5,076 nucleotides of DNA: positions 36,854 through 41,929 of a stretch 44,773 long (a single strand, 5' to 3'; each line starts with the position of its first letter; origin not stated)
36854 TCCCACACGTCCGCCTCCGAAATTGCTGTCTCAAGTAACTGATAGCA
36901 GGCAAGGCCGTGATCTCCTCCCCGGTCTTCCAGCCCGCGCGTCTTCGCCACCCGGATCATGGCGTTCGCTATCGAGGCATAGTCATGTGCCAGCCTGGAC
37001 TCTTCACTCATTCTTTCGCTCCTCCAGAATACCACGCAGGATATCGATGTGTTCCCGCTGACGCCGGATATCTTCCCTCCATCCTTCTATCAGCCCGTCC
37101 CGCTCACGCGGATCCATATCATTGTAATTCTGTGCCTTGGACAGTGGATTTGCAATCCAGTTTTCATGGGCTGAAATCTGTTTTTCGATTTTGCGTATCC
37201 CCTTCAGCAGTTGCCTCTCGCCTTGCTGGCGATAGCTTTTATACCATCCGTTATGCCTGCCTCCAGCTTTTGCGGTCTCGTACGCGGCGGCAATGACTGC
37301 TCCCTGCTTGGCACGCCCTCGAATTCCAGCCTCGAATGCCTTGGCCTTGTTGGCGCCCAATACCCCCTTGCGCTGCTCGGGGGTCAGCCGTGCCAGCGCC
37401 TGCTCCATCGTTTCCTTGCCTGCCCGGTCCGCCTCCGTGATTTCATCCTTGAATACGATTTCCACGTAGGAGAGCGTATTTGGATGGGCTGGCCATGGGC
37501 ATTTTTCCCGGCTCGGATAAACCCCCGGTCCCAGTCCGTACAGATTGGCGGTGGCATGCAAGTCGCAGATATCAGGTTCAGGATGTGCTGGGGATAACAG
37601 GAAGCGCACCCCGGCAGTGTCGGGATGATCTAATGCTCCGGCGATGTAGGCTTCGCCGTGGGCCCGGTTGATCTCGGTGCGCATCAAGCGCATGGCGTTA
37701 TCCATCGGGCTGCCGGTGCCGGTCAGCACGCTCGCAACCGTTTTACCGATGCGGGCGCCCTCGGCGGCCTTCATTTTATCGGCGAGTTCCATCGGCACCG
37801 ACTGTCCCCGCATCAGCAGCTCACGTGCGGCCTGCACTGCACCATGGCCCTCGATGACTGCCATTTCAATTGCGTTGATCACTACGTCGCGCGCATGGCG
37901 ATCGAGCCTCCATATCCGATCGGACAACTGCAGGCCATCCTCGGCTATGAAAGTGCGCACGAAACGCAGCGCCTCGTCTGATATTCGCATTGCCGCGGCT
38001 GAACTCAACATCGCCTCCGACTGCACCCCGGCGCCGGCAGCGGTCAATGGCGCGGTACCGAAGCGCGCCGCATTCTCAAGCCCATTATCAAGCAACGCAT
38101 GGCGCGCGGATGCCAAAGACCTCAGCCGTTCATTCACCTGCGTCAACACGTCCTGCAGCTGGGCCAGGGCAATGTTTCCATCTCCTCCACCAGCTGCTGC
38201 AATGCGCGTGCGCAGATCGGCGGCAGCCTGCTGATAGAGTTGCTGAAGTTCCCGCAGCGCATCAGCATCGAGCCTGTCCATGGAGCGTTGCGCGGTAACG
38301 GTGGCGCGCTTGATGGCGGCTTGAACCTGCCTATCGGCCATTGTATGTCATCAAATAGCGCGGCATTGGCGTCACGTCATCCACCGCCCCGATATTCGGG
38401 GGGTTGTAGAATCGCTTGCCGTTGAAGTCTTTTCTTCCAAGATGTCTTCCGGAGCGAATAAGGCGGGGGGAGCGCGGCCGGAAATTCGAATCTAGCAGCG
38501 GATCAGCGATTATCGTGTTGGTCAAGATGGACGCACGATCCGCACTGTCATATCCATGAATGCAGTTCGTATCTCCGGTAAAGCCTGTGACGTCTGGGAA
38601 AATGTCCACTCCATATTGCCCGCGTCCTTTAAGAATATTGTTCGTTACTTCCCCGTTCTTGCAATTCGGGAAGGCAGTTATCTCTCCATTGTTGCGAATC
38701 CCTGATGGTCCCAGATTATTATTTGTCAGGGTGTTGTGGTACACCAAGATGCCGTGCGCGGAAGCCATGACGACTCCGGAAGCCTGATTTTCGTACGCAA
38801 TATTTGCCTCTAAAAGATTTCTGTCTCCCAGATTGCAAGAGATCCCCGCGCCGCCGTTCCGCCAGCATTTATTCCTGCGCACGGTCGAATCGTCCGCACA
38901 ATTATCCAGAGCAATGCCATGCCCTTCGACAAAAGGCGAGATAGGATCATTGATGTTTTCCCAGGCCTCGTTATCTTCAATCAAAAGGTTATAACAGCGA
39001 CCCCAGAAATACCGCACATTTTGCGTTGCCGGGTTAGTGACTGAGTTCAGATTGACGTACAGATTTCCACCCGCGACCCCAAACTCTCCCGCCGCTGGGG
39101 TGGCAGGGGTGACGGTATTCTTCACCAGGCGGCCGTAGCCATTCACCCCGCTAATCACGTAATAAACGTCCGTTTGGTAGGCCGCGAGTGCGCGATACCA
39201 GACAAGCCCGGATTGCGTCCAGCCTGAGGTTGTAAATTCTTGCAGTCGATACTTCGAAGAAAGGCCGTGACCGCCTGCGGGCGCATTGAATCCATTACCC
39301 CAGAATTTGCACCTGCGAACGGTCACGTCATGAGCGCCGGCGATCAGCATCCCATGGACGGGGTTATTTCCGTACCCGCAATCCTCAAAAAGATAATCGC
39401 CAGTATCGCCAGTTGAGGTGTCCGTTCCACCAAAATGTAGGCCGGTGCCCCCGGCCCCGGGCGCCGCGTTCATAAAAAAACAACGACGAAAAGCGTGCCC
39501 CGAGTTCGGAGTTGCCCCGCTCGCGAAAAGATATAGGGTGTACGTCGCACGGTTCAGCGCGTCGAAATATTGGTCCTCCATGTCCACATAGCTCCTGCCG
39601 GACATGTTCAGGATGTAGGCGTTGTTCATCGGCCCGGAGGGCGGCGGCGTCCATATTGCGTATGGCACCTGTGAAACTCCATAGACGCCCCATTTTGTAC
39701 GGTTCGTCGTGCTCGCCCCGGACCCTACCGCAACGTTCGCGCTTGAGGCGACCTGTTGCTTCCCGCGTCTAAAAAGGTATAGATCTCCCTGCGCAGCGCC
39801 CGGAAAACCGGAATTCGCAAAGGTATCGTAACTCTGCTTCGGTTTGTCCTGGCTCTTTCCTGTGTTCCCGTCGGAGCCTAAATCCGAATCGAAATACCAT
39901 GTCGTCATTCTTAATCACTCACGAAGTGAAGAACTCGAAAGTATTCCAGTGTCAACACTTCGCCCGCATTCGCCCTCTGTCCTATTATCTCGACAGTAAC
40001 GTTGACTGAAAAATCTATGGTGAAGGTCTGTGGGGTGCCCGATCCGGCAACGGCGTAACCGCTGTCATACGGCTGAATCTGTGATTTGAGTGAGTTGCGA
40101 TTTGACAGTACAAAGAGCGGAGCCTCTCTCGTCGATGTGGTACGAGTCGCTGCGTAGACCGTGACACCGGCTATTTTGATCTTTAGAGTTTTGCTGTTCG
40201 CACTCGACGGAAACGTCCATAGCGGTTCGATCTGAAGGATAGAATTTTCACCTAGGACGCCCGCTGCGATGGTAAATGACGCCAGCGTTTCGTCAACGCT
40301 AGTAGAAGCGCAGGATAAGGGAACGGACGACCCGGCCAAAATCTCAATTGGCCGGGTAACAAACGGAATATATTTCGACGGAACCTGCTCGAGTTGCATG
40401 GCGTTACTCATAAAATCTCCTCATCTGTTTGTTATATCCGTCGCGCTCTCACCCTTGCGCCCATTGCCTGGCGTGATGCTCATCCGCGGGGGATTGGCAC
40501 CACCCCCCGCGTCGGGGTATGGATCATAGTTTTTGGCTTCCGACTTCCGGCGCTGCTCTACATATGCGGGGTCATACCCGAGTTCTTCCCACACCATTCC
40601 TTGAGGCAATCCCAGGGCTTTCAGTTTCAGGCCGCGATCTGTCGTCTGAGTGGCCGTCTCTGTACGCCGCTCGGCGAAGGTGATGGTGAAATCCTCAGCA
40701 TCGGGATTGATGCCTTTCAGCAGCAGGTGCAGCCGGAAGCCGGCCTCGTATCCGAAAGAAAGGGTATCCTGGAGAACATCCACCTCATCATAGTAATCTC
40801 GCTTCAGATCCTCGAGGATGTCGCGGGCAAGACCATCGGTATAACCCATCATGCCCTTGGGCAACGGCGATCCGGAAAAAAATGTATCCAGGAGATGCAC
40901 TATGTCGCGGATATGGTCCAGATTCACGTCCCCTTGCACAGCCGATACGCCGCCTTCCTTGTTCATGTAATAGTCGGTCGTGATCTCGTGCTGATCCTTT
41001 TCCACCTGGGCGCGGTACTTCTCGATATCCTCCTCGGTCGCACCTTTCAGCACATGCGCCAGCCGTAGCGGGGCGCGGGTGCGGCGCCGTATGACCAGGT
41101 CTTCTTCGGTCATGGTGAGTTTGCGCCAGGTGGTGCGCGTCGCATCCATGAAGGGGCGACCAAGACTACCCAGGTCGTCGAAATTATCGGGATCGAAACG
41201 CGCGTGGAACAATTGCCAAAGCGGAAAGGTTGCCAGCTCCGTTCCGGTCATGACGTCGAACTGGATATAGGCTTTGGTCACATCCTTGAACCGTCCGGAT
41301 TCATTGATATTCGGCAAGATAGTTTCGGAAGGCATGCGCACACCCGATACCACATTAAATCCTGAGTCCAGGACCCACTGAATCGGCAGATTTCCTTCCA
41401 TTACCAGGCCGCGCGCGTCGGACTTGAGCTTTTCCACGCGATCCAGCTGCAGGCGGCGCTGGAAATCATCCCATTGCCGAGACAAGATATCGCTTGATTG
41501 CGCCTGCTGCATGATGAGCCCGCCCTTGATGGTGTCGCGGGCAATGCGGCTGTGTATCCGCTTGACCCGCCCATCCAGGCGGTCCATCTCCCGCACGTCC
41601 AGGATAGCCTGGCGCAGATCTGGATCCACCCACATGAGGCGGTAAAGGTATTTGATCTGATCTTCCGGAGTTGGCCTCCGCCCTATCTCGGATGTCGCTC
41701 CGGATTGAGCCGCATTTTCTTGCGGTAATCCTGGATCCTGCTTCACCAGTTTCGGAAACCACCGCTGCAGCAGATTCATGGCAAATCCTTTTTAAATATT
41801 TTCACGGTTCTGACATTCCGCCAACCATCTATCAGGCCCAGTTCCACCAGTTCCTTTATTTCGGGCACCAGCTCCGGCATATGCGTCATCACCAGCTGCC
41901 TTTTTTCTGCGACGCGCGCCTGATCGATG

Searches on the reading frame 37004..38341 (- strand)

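Call 9: search_protein_families(library=pfam, proteins=[window:37004-38341:-], max_evalue=0.01)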
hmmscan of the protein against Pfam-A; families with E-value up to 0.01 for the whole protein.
window:37004-38341:- (445 aa): 0 families

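Call 21: search_protein_families(library=phrogs, proteins=[window:37004-38341:-], max_evalue=0.01)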
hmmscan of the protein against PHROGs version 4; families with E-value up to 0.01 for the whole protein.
window:37004-38341:- (445 aa): 9 families
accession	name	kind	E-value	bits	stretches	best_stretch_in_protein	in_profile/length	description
phrog_1657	-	head and packaging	5e-39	135.5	1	10-300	15-301/337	head morphogenesis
phrog_4728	-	head and packaging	9.2e-14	52.1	1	21-310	57-315/591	head morphogenesis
phrog_7625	-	head and packaging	1.2e-13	51.8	1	22-300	10-252/504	head morphogenesis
phrog_115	-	head and packaging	1.4e-10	41.9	1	20-310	35-335/665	minor head protein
phrog_35295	-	unknown function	1.1e-08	35.3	1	30-306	28-314/794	-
phrog_595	-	head and packaging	3.3e-06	27.7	1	13-231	52-237/513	head maturation protease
phrog_16625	-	moron, auxiliary metabolic gene and host takeover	2.3e-05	24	0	132-173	131-172/869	Bxa ADP-ribosyl transferase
phrog_25879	-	head and packaging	0.0047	17.8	0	210-293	69-145/173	head morphogenesis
phrog_2841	-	head and packaging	0.0068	16.5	0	119-231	163-246/525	minor head protein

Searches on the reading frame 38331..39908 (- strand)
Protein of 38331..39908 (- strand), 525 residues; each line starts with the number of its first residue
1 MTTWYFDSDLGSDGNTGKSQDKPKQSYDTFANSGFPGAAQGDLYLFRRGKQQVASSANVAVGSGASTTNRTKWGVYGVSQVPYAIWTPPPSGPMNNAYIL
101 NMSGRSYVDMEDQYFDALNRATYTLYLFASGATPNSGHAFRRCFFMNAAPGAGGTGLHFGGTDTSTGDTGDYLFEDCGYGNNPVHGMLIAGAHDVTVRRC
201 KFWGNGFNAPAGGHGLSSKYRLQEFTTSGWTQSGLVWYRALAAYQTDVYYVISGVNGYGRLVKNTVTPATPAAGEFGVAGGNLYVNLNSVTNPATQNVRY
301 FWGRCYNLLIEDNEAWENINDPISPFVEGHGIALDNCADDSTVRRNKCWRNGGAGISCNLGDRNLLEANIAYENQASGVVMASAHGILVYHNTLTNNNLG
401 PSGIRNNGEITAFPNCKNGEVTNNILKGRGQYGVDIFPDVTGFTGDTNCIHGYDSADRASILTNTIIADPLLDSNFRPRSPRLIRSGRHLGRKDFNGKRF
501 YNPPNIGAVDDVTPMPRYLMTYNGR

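Call 9: search_protein_families(library=pfam, proteins=[window:38331-39908:-], max_evalue=0.01)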
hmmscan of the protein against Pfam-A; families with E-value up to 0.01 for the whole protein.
window:38331-39908:- (525 aa): 2 families
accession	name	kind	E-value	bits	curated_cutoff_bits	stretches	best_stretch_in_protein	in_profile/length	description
PF13229.12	Beta_helix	-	3.1e-11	43.6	25.9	1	309-404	58-142/158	Right handed beta helix region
PF05048.19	NosD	-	8.9e-09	35.5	23.6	1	298-398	83-173/212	Periplasmic copper-binding protein (NosD)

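Call 88: search_protein_families(library=padloc, proteins=[window:38331-39908:-], max_evalue=0.001)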
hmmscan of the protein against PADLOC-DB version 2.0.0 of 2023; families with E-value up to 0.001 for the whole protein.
window:38331-39908:- (525 aa): 0 families

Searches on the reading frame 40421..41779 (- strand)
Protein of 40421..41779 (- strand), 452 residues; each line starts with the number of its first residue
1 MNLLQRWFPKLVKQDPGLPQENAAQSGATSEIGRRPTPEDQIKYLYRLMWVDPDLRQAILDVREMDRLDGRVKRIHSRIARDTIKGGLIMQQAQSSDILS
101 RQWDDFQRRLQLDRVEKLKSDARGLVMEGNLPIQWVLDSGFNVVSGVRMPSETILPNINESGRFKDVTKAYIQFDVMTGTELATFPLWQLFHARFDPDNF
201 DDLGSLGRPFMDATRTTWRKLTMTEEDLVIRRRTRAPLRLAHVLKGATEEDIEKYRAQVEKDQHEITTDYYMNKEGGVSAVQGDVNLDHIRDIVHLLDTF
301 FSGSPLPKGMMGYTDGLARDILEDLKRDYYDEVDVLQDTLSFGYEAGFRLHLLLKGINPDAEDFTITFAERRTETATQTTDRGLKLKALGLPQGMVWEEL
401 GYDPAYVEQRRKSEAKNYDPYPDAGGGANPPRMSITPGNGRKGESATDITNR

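Call 9: search_protein_families(library=pfam, proteins=[window:40421-41779:-], max_evalue=0.01)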
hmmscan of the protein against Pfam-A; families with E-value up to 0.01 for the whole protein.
window:40421-41779:- (452 aa): 1 family
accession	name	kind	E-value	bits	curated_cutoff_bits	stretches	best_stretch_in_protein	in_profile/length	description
PF07230.16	Portal_T4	-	0.00052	19.3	22.9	0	261-370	249-375/433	Bacteriophage T4-like portal protein (Gp20)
